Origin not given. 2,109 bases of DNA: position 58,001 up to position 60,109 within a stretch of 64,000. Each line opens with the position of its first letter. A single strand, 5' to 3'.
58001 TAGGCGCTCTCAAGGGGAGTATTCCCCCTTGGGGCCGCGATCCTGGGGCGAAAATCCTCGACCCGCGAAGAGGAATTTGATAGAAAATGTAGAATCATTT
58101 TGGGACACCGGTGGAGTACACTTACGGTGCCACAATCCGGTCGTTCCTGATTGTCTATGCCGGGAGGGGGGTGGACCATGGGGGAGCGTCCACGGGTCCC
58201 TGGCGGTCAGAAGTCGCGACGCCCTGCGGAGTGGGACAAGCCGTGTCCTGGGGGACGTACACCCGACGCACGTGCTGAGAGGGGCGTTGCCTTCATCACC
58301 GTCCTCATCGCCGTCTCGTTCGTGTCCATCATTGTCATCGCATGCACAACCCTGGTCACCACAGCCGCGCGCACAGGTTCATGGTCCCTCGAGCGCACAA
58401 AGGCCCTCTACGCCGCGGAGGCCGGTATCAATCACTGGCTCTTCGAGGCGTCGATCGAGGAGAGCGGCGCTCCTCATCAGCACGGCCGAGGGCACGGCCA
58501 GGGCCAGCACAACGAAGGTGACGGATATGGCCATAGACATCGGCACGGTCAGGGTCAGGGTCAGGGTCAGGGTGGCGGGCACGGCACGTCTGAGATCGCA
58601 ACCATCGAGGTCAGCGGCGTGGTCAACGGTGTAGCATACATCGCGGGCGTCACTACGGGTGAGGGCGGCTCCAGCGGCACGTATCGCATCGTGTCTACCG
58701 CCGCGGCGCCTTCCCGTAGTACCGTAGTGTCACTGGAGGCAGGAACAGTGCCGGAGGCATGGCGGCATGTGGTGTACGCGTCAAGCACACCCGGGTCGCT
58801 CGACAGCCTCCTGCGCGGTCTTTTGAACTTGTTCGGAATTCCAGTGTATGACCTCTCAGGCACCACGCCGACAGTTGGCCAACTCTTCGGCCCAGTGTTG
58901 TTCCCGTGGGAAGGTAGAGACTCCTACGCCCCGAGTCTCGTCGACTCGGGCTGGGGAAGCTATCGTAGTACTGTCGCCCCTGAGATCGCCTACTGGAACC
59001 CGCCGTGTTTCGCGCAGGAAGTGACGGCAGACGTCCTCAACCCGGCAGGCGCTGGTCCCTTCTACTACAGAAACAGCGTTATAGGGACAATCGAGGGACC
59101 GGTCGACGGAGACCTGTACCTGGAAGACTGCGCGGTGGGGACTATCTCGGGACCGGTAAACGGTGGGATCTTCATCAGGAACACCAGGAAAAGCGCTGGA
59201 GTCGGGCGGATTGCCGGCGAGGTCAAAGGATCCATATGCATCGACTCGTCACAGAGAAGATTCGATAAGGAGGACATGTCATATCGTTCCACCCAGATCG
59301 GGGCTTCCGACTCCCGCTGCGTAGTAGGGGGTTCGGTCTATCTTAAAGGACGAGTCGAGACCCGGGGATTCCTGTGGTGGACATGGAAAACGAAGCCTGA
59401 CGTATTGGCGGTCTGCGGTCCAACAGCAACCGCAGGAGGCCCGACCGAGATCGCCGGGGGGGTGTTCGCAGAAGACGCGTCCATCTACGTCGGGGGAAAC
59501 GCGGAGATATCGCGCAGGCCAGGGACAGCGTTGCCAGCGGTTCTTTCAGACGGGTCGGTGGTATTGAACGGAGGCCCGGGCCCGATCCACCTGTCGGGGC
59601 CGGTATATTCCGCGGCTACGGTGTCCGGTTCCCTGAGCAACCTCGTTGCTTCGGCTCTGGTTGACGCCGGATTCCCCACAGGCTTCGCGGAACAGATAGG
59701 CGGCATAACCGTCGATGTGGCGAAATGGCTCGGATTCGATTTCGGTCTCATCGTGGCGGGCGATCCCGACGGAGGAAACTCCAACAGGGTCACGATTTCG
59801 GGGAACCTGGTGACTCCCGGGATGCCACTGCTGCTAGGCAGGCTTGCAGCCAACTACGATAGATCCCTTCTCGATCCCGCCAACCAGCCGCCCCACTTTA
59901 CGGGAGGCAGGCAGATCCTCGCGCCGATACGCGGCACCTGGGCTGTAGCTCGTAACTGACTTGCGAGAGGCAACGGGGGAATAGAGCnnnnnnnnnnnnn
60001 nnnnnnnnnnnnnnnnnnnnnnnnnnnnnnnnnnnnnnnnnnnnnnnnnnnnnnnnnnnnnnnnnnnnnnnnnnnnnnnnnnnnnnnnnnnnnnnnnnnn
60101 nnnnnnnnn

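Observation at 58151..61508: Orphan minor-pilin locus: giant PilX-like protein with His-rich tract, two prepilins and an acidic secreted protein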

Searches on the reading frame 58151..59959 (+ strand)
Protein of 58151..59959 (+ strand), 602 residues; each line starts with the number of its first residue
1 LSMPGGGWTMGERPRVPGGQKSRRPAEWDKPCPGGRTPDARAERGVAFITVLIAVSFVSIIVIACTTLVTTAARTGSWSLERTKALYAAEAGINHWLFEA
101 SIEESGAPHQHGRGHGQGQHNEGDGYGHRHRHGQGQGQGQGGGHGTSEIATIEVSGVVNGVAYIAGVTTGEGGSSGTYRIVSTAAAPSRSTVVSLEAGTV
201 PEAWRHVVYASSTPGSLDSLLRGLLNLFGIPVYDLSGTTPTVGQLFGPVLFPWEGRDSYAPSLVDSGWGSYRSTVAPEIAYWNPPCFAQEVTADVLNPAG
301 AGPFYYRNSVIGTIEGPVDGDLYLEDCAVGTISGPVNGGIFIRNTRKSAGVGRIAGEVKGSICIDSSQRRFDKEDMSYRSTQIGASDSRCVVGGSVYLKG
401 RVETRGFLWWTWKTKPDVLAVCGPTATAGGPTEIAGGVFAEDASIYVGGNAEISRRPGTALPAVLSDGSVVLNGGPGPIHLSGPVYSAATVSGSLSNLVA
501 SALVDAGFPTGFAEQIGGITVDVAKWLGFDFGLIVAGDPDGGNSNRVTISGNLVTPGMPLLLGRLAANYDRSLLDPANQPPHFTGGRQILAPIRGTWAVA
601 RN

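Call 3: search_protein_families(library=pfam, proteins=[window:58151-59959:+], max_evalue=1)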
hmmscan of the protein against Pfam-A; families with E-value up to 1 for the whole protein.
window:58151-59959:+ (602 aa): 1 family
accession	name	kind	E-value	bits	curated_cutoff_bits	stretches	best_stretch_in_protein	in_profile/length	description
PF14341.11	PilX_N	-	0.00031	21.1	25.5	1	44-94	1-51/51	PilX N-terminal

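Call 4: search_protein_families(library=ncbifam, proteins=[window:58151-59959:+], max_evalue=1)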
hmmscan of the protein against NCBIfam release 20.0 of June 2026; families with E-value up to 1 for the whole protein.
window:58151-59959:+ (602 aa): 4 families
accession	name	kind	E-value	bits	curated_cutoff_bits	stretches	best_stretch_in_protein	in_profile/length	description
NF037980.1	T2SS_GspK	equivalog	0.0093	15.5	130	1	43-93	1-51/307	type II secretion system minor pseudopilin GspK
TIGR01707.1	gspI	equivalog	0.098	13.2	44.35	1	45-108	1-64/101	type II secretion system minor pseudopilin GspI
TIGR02600.1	Verru_Chthon_A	subfamily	0.1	10.4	332.3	1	45-94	1-50/1296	Verru_Chthon cassette protein A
TIGR02523.1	type_IV_pilV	equivalog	0.18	12.3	52.2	1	44-89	2-47/139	type IV pilus modification protein PilV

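Call 9: find_homologous_proteins(query=window:58178-59959:+, max_evalue=0.001)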
Query window:58178-59959:+ (593 aa): 14 proteins with E <= 0.001 among 8000 candidates.
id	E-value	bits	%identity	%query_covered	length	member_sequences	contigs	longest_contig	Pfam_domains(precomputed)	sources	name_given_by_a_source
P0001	0.0e+0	1338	99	100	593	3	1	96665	-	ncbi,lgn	ncbi:MAG: hypothetical protein ACM3ZU_02400 [Bacteroidota bacterium]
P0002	1.7e-258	877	68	100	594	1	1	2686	PF14341.12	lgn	-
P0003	6.1e-250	849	68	100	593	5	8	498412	PF14341.12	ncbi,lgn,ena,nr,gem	ncbi:MAG TPA: hypothetical protein GX515_09910 [Firmicutes bacterium]|nr:hypothetical protein [Bacil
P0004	2.3e-133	464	43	99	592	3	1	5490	PF14341.12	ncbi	ncbi:MAG: pilus assembly PilX N-terminal domain-containing protein [Bacillota bacterium]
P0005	1.9e-130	454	43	94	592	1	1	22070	-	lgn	-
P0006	6.6e-119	416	45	100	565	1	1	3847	PF14341.12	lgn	-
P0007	1.6e-111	392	42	100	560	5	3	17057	PF14341.12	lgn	-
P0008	1.6e-109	385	43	100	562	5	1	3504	-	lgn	-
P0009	5.1e-106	374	42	99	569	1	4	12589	PF14341.12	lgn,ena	-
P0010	1.5e-103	365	43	95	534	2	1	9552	-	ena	-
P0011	2.6e-70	256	34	94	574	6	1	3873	-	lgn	-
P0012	6.0e-68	248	39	62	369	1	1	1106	-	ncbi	ncbi:MAG: hypothetical protein AB1700_21010, partial [Bacillota bacterium]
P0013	4.1e-66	242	33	95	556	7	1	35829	-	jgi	jgi:hypothetical protein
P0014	2.7e-38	150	29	96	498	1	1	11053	-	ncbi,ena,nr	ncbi:MAG TPA: hypothetical protein GXX51_06485 [Firmicutes bacterium]|nr:hypothetical protein [Bacil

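Call 10: find_encoding_contigs(protein=P0003, flank=10000, max_places=3)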
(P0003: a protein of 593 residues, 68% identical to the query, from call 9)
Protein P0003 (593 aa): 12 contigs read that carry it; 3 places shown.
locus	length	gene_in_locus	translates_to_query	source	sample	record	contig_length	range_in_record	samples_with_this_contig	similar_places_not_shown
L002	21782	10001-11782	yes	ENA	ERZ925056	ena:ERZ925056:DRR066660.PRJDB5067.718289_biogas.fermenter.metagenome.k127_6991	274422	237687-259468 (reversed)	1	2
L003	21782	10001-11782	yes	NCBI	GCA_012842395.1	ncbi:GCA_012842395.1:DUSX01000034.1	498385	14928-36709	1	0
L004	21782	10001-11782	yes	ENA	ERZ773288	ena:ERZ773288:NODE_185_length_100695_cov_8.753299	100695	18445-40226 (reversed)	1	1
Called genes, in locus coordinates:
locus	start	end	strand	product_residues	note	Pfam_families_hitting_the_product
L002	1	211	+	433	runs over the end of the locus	PF02653:BPD_transp_2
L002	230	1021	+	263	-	PF00005:ABC_tran, PF13304:AAA_21 (faint), PF12399:BCA_ABC_TP_C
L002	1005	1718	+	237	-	PF00005:ABC_tran, PF13304:AAA_21 (faint)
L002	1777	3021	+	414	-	PF00464:SHMT, PF00155:Aminotran_1_2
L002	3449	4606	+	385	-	PF13433:Peripla_BP_5, PF13458:Peripla_BP_6, PF01094:ANF_receptor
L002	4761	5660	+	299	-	PF02653:BPD_transp_2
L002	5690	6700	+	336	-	PF02653:BPD_transp_2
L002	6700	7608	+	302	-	PF00005:ABC_tran, PF13304:AAA_21 (faint), PF12399:BCA_ABC_TP_C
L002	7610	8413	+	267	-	PF00005:ABC_tran, PF13304:AAA_21 (faint)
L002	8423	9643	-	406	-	PF07992:Pyr_redox_2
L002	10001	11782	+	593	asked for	PF14341:PilX_N (weak)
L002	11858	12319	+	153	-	PF07963:N_methyl (weak)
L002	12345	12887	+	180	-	PF07963:N_methyl (weak)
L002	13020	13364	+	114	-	-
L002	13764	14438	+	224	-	PF00072:Response_reg, PF00486:Trans_reg_C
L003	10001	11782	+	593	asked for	PF14341:PilX_N (weak)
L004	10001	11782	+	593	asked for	PF14341:PilX_N (weak)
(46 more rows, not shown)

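Call 11: find_encoding_contigs(protein=P0013, flank=10000, max_places=2)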
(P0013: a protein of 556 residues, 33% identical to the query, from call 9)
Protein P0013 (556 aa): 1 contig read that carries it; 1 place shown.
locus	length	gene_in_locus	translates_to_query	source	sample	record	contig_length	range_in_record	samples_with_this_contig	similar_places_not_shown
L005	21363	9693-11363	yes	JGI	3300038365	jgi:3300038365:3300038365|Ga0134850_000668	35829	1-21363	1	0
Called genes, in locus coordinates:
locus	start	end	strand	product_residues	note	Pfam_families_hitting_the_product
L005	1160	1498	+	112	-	PF00708:Acylphosphatase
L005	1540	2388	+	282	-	PF01734:Patatin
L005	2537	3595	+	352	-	PF01008:IF-2B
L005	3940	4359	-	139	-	PF13470:PIN_3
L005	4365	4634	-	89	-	-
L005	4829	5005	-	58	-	-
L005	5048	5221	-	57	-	-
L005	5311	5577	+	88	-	-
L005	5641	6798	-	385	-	PF12683:DUF3798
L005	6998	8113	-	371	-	PF01321:Creatinase_N, PF00557:Peptidase_M24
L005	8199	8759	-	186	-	PF12801:Fer4_5, PF00037:Fer4 (faint), PF13484:Fer4_16 (faint), PF14697:Fer4_21 (faint), PF13237:Fer4_10, PF12838:Fer4_7 (weak), PF13187:Fer4_9 (weak)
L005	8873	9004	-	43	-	-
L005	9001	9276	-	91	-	PF03551:PadR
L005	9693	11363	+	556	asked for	-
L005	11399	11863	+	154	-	-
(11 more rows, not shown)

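Call 22: search_solved_structures(query=A1, max_evalue=10, show_alignments=2)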
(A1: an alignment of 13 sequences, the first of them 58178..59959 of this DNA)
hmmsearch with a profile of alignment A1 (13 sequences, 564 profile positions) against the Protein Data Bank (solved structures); distinct sequences matched with E-value up to 10: 21.
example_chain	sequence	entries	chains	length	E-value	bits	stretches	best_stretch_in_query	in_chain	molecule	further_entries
6qvi_A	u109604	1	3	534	0.0015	20.1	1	68-184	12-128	ComZ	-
8sxi_A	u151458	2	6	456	0.031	15.7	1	320-366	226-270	Envelope glycoprotein gp160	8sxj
8tbx_A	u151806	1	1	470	0.033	15.6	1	139-199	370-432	ATP-dependent RNA helicase DDX1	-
8vh3_A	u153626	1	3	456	0.036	15.5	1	319-366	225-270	CH505.CE2 SOSIP gp120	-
6ulc_A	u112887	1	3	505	0.19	13.2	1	318-381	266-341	envelope glycoprotein gp120,envelope glycoprotein gp120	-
7tgg_A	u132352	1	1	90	0.23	12.9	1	13-55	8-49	Geopilin domain 1 protein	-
7tco_A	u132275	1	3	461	0.25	12.7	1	319-366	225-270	Envelope glycoprotein gp120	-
8vh2_A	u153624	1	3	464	0.26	12.7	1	319-366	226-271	CH505.M5.G458Y SOSIP gp120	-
6uda_A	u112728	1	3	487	0.26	12.7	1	319-366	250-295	CH505.N279K.G458Y.SOSIP.664 gp120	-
8vh1_A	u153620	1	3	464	0.29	12.5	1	319-366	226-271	CH505.M5 SOSIP gp120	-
7t9t_A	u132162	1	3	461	0.29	12.5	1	319-366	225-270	Envelope glycoprotein gp160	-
4r4n_A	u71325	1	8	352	0.32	12.4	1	320-381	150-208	HIV-1 gp120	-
7tcn_A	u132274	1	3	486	0.35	12.2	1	319-366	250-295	Envelope glycoprotein gp160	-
7lu9_d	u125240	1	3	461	0.4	12.1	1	319-366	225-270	Envelope glycoprotein gp120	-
6pwu_A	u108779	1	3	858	0.42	12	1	318-381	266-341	Envelope glycoprotein gp160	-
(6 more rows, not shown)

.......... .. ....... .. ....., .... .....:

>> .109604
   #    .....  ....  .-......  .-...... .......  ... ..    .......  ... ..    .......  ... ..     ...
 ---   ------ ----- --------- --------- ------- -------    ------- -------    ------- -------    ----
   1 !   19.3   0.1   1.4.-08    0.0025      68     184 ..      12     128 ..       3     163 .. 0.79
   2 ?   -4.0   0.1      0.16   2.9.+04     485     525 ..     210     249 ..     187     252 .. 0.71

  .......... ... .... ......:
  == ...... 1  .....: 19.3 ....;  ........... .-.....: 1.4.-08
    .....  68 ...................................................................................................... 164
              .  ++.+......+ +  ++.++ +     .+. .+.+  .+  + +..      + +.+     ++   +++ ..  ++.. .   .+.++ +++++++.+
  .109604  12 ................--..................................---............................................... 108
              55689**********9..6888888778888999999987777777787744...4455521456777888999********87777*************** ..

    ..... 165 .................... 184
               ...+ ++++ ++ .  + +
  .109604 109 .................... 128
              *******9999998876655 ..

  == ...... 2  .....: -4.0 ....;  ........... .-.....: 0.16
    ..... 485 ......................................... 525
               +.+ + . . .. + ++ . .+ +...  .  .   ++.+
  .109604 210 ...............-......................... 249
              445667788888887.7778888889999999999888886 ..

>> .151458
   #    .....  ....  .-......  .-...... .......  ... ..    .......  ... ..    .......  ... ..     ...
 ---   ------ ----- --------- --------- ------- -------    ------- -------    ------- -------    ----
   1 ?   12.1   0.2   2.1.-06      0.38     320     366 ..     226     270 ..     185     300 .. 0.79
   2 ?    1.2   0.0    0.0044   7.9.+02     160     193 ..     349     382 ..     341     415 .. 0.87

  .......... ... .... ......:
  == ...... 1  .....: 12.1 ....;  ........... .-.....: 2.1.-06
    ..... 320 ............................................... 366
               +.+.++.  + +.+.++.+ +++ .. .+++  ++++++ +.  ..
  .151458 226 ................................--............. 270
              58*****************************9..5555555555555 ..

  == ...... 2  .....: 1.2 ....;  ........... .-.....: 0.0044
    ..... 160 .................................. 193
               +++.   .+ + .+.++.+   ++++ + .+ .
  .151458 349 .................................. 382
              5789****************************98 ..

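Call 31: find_related_loci(query=A1, collection=genome_contigs, flank=10000)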
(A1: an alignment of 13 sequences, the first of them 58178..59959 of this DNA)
Query A1 (593 aa) in genome_contigs; peptide patterns used: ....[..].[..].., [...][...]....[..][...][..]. (x = any residue, [..] = any of these).
35 stretches matched a pattern; 15 encode a relative of the query (tblastn E <= 1e-3); 14 distinct loci.
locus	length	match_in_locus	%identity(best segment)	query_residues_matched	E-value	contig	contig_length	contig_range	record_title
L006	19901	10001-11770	67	1-593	0e+0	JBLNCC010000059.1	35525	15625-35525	MAG: Betaproteobacteria bacterium isolate MAG135 PRJNA950955_bin41_renamed_58, whole genome shotgun sequence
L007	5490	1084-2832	43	6-590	6e-125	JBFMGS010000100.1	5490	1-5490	MAG: Bacillota bacterium isolate MAG303 MAG303_100, whole genome shotgun sequence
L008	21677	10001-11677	40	1-593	1e-96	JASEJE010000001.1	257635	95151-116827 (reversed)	MAG: Bacillota bacterium isolate Yes71-24 NODE_1_length_257635_cov_64.092744, whole genome shotgun sequence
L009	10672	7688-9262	33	25-592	2e-70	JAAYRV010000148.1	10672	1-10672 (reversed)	MAG: Bacillota bacterium isolate AS23ysBPME_252 97835_AS23, whole genome shotgun sequence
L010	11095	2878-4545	32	25-592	2e-65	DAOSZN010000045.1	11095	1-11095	MAG TPA_asm: Bacillota bacterium isolate AMR_MDS_2058 NODE_5015_length_11095_cov_10.590399, whole genome shotgun sequenc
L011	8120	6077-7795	30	6-589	3e-64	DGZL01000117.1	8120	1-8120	MAG TPA_asm: Firmicutes bacterium UBA4981 UBA4981_contig_9903, whole genome shotgun sequence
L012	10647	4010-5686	33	25-592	3e-63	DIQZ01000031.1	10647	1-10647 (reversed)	MAG TPA_asm: Firmicutes bacterium UBA5449 UBA5449_contig_3080, whole genome shotgun sequence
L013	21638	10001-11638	30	34-589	3e-57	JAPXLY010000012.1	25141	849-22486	MAG: Bacillota bacterium isolate binned_ad_5.35 NODE_1880_length_25141_cov_19.563285, whole genome shotgun sequence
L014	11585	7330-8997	43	3-593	6e-109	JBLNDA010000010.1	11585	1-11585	MAG: Clostridia bacterium isolate MAG111 PRJNA950955_bin2_renamed_9, whole genome shotgun sequence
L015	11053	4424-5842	29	22-588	5e-40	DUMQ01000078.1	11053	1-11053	MAG TPA_asm: Bacillota bacterium isolate AS04akNAM_80 33399_AS04, whole genome shotgun sequence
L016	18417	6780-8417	30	34-589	3e-57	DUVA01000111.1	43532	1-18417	MAG TPA_asm: Bacillota bacterium isolate AS08sgBPME_304 128832_AS08, whole genome shotgun sequence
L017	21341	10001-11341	29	26-588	1e-36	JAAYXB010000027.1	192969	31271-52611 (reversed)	MAG: Bacillota bacterium isolate AS02xzSISU_21 12844_AS02, whole genome shotgun sequence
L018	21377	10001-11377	28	26-588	4e-34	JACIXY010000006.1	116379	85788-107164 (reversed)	MAG: Bacillota bacterium isolate MAG-64 Firmicutes_O3_bin27_Scaffold_6, whole genome shotgun sequence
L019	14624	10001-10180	32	305-354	4e-4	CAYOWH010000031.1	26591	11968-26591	MAG TPA_asm: uncultured Bacteriovoracaceae bacterium isolate SRP193358_co1_710 genome assembly, contig: NODE_4114_length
